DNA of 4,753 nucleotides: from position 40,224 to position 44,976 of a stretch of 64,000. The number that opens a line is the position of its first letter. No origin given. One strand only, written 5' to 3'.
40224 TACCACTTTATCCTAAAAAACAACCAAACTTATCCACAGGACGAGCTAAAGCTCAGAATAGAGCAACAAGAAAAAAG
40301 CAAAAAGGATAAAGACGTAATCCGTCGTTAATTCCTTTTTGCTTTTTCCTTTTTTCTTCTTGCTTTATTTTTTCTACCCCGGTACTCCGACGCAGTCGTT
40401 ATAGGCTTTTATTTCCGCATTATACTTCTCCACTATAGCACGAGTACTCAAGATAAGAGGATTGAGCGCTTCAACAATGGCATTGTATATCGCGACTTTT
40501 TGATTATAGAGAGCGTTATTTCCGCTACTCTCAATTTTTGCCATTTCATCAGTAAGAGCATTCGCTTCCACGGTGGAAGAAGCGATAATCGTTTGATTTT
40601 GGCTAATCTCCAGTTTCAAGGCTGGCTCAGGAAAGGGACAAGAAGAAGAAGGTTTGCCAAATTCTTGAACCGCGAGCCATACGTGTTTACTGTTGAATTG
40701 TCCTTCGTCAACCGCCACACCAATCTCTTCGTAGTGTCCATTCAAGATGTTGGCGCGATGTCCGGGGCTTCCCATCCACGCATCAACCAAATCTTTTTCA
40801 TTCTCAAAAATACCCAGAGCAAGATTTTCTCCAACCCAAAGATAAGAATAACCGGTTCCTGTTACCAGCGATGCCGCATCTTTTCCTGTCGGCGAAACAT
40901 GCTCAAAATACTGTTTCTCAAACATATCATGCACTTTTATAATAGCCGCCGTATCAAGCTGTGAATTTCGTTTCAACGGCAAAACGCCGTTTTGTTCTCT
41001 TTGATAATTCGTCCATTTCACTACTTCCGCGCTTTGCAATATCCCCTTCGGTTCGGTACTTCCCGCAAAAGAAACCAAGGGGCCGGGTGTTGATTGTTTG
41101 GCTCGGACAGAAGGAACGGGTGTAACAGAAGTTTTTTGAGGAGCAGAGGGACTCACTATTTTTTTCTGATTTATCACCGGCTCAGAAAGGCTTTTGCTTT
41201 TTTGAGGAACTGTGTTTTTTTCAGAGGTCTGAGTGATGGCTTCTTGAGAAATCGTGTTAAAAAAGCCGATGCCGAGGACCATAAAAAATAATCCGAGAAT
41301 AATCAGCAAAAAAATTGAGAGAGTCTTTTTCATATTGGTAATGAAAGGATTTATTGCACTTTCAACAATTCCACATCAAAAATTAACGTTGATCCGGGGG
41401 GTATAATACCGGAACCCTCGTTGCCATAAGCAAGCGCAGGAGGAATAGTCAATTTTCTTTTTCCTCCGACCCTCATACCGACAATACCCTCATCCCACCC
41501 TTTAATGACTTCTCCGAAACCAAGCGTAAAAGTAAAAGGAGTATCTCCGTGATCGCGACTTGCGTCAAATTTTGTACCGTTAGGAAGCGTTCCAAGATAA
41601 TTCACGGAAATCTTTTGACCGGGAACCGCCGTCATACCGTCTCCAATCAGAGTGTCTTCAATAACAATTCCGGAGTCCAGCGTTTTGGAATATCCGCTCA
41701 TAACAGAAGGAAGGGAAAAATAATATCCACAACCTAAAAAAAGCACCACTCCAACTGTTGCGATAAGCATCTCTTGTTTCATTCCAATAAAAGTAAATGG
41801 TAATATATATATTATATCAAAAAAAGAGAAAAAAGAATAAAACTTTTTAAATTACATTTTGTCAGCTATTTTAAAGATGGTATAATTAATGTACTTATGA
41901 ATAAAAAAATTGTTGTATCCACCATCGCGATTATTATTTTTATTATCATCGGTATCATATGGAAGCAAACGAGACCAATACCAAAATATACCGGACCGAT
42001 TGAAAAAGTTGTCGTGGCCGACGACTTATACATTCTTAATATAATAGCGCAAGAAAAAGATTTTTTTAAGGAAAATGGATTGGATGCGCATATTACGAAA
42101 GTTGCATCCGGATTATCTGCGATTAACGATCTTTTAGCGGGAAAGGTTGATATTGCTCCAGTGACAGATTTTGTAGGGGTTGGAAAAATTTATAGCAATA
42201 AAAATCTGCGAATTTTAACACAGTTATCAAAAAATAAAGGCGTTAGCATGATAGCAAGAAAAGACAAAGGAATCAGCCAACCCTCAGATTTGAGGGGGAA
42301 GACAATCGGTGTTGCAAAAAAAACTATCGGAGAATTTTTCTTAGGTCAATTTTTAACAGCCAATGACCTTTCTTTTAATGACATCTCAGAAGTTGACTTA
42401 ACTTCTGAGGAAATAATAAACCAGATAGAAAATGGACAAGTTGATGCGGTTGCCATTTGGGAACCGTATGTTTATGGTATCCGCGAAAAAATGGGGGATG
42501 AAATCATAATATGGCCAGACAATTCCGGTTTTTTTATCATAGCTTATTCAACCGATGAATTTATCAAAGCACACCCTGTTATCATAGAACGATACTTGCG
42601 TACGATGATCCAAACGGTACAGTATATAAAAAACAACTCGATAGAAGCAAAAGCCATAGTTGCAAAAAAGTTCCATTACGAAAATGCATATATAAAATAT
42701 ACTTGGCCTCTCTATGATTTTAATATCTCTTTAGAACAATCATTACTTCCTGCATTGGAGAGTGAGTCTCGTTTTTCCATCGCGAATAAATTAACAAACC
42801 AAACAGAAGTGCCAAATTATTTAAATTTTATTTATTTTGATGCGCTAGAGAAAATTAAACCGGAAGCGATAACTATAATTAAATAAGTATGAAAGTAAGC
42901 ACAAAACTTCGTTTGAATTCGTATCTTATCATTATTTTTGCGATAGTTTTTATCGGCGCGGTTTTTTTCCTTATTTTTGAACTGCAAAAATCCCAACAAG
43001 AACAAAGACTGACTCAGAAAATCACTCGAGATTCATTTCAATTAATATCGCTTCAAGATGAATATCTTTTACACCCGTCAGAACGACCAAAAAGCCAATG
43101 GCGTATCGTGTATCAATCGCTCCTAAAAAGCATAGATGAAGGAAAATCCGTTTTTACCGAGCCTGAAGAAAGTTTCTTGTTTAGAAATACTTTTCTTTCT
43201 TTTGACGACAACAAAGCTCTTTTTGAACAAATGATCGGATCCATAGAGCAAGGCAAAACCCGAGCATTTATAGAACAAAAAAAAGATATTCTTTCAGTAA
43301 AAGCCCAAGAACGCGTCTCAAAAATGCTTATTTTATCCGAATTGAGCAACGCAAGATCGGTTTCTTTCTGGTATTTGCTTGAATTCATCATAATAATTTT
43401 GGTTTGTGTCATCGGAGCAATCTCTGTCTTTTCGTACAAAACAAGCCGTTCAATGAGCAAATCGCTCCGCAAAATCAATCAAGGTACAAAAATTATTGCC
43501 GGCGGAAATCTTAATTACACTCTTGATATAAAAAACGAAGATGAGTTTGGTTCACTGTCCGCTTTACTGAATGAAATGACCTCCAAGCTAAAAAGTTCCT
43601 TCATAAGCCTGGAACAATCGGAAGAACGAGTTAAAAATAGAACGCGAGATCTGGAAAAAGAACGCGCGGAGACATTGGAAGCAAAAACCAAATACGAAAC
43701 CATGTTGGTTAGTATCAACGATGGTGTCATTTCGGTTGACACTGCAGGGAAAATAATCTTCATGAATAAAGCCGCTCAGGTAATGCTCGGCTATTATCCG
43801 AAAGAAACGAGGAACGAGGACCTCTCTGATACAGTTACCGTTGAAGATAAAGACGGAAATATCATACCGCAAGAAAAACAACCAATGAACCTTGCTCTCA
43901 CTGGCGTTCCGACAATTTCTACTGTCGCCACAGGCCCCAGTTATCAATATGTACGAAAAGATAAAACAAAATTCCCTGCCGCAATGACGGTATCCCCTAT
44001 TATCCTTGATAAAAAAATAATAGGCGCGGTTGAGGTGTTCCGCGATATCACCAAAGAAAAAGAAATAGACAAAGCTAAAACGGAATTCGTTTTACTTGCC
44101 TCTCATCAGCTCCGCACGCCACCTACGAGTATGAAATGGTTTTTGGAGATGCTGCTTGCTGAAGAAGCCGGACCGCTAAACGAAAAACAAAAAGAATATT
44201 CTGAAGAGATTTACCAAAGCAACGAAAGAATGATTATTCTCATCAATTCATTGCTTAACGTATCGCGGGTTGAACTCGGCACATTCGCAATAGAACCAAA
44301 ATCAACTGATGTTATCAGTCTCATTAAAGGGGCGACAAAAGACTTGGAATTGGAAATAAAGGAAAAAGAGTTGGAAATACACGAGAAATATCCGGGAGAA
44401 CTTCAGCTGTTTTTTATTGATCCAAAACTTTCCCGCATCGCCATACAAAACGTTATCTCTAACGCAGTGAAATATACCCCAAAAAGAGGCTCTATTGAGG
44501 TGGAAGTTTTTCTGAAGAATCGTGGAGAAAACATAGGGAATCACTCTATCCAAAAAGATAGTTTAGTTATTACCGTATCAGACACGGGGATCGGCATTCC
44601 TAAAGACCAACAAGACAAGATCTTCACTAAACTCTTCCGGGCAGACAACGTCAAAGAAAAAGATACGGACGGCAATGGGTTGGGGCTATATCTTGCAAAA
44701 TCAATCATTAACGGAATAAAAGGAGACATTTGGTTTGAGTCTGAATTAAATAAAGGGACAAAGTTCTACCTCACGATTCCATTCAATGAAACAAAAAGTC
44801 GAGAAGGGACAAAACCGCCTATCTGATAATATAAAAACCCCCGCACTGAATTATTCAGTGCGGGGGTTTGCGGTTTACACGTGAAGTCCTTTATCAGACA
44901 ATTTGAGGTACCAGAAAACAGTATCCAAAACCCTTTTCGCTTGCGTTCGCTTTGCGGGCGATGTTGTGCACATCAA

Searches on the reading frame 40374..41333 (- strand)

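Call 64: search_protein_families(library=pfam, proteins=[window:40374-41333:-], max_evalue=0.00001)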
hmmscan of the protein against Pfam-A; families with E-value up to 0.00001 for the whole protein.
window:40374-41333:- (319 aa): 1 family
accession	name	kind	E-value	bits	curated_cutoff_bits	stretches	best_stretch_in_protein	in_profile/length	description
PF00188.32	CAP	-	2.8e-15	57.6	21.1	1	108-220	4-114/117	Cysteine-rich secretory protein family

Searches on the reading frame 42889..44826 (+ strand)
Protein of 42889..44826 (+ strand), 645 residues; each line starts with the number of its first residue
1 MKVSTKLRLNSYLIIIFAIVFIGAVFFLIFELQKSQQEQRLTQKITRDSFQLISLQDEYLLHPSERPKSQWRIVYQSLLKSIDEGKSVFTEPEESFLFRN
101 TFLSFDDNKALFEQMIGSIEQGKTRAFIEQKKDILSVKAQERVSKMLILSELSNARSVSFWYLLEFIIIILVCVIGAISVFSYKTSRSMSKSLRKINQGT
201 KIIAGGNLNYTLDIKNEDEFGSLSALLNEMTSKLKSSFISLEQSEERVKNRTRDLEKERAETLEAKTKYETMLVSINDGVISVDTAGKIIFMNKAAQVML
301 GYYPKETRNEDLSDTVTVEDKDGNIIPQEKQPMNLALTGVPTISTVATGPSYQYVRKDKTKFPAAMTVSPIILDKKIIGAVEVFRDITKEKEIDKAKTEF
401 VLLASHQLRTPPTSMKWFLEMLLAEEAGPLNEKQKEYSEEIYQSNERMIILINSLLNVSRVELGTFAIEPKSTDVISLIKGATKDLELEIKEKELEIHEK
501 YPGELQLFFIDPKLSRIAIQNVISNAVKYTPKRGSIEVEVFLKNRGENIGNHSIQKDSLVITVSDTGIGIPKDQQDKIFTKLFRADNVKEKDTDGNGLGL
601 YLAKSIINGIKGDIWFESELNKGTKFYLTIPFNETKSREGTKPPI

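Call 64: search_protein_families(library=pfam, proteins=[window:42889-44826:+], max_evalue=0.00001)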
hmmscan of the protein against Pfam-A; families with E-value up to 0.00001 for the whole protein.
window:42889-44826:+ (645 aa): 7 families
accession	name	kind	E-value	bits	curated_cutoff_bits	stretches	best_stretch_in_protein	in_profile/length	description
PF02518.31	HATPase_c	-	4.9e-25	88.6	26.4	1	515-633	6-110/111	Histidine kinase-, DNA gyrase B-, and HSP90-like ATPase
PF00512.31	HisKA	-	1.6e-13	51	26.9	1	396-463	1-65/66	His Kinase A (phospho-acceptor) domain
PF13426.13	PAS_9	-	1.9e-11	44.6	27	1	277-389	1-103/103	PAS domain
PF00989.32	PAS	-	1.4e-10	41.6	22.6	1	268-387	2-113/113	PAS fold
PF00672.30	HAMP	-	3.9e-09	37.1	25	1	186-235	3-52/53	HAMP domain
PF13188.13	PAS_8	-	4.1e-06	26.9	21.8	1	268-312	2-43/65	PAS domain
PF08448.16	PAS_4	-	7.2e-06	26.6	23.1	0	275-391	3-109/110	PAS fold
